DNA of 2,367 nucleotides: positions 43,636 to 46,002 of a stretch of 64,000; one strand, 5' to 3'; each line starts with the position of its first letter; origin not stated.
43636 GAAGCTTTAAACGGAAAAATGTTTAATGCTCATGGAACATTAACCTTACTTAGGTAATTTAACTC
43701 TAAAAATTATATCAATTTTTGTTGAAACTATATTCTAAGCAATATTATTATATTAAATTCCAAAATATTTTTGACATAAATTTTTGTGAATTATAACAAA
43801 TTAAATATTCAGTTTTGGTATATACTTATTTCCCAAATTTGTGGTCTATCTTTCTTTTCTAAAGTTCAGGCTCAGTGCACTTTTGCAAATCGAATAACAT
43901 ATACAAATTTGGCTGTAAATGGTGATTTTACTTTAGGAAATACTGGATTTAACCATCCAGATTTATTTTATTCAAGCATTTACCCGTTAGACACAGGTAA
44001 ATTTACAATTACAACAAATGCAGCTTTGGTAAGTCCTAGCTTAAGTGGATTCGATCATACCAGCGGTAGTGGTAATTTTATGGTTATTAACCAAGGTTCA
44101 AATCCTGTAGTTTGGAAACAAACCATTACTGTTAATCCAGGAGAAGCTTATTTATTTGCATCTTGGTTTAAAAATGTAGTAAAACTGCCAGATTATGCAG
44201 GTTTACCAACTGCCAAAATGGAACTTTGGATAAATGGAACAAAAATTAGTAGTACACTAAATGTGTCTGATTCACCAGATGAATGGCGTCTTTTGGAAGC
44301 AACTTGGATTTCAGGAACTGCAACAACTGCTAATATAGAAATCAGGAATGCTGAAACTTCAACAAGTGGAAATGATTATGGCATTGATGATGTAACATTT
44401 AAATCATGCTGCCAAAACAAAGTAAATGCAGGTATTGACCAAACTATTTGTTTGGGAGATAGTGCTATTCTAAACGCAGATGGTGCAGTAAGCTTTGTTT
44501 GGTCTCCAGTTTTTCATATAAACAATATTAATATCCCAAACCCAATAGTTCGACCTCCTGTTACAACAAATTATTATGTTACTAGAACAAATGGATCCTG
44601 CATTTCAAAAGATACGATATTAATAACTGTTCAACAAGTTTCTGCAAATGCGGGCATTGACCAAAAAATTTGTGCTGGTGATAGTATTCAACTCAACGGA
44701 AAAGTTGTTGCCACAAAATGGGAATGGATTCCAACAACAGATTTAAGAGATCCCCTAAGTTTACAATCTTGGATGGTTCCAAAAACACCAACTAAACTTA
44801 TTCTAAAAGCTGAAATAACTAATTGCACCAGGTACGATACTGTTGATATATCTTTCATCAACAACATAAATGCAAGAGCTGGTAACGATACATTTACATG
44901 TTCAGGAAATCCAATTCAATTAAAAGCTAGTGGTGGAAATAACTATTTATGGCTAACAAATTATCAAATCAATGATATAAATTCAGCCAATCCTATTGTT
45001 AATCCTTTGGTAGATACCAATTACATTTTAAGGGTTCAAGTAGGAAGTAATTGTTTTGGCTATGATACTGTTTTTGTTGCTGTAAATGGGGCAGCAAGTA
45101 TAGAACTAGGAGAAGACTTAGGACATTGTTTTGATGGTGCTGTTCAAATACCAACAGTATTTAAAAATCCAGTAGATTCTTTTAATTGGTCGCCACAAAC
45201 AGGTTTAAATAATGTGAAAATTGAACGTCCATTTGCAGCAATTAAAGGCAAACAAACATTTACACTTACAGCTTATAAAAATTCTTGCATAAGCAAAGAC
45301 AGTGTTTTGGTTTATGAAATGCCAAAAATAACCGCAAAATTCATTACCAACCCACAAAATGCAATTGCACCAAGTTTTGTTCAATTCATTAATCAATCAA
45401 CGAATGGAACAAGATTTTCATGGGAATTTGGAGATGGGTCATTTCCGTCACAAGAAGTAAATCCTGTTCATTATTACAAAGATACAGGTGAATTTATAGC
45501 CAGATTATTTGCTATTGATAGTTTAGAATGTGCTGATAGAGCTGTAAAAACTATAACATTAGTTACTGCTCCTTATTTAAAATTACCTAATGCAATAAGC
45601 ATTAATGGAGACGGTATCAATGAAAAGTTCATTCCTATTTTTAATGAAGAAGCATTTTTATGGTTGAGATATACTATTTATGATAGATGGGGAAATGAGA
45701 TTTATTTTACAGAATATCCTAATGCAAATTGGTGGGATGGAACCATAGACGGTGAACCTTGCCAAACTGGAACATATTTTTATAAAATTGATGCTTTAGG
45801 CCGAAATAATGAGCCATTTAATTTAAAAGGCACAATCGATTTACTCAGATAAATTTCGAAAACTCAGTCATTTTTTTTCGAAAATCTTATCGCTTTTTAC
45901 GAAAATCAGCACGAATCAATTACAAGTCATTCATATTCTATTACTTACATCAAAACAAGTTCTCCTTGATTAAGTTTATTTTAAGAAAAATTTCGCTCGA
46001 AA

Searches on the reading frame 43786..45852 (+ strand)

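Call 91: search_protein_families(library=pfam, proteins=[window:43786-45852:+], max_evalue=0.0001)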
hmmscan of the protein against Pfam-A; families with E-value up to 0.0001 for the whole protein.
window:43786-45852:+ (688 aa): 3 families
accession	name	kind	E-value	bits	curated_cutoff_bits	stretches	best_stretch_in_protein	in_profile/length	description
PF13585.12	CHU_C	-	1.8e-14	54.1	27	1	599-676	2-78/86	CHU_C Type IX secretion signal domain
PF18911.6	PKD_4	-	5.5e-10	39.6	27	1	534-590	26-81/85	PKD domain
PF00801.26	PKD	-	2.2e-05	24.8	23.5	1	532-588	17-77/80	PKD domain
